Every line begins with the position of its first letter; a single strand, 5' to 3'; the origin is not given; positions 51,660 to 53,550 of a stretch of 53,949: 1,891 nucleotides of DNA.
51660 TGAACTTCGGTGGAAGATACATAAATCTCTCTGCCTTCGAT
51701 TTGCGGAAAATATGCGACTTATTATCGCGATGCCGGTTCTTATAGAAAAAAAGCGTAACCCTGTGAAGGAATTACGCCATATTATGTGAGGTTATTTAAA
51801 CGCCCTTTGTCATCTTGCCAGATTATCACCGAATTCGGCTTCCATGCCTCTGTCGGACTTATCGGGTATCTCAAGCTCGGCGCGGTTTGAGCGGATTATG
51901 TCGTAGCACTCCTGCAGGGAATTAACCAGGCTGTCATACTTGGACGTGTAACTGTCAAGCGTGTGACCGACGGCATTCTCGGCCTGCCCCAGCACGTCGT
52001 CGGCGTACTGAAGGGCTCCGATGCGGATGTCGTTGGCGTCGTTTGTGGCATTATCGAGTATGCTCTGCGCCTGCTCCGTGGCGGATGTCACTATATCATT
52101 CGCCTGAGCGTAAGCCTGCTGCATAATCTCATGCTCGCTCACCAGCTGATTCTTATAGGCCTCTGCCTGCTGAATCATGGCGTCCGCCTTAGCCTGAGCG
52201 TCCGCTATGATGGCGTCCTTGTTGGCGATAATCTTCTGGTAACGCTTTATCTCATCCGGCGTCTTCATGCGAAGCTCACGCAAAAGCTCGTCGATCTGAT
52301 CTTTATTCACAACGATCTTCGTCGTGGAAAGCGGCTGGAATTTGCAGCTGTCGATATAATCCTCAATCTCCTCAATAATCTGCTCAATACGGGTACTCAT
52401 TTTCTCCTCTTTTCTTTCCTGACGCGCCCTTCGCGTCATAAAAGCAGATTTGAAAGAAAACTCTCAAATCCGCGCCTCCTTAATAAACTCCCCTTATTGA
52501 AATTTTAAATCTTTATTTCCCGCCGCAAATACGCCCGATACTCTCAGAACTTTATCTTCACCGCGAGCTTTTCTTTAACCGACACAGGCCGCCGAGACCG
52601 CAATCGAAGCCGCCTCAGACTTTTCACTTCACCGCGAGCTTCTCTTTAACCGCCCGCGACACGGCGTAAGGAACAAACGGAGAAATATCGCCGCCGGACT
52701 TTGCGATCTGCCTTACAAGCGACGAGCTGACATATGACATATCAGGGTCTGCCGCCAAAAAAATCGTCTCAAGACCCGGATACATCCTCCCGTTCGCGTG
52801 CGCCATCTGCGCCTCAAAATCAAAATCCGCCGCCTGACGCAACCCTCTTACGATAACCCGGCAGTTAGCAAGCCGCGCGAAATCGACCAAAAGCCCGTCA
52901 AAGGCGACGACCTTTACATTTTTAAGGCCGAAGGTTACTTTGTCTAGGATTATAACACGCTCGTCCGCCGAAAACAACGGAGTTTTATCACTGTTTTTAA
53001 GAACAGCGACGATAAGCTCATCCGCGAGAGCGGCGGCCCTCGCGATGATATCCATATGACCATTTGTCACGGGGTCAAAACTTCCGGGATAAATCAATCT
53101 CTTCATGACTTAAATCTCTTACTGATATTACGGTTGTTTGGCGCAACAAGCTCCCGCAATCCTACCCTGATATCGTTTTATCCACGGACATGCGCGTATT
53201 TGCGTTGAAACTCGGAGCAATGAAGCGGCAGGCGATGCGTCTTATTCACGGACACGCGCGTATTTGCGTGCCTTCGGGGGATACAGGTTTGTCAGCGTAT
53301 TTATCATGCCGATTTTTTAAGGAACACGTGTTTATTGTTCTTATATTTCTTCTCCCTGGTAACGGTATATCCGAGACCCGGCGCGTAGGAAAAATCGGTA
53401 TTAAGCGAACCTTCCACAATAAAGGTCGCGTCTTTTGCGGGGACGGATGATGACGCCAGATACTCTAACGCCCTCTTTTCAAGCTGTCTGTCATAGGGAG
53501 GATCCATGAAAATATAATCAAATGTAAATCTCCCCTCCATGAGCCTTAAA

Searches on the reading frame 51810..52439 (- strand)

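Call 11: search_protein_families(library=ncbifam, proteins=[window:51810-52439:-])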
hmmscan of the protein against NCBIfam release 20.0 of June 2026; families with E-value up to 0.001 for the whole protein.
window:51810-52439:- (209 aa): 3 families
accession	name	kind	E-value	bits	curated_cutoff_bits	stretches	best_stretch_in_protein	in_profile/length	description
NF041483.1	growth_prot_Scy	equivalog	4.2e-05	21.3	1040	1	71-156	329-416/1293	polarized growth protein Scy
NF050102.1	DivIVA_Wag31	equivalog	0.00049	20.1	260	0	73-165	124-210/256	DivIVA-like cell division protein Wag31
NF002424.0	PRK01558.1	equivalog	0.00071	19.2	241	1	106-156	17-67/203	V-type ATP synthase subunit E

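Call 79: search_protein_families(library=pfam, proteins=[window:51813-52400:-], max_evalue=0.00001)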
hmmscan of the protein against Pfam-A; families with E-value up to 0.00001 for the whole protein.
seq(196 aa): 0 families

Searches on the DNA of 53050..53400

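Call 71: search_rna_families(source=window, start=53050, end=53400, threshold=evalue, max_evalue=1)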
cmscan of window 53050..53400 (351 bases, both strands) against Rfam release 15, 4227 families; matches with E-value up to 1: 0.
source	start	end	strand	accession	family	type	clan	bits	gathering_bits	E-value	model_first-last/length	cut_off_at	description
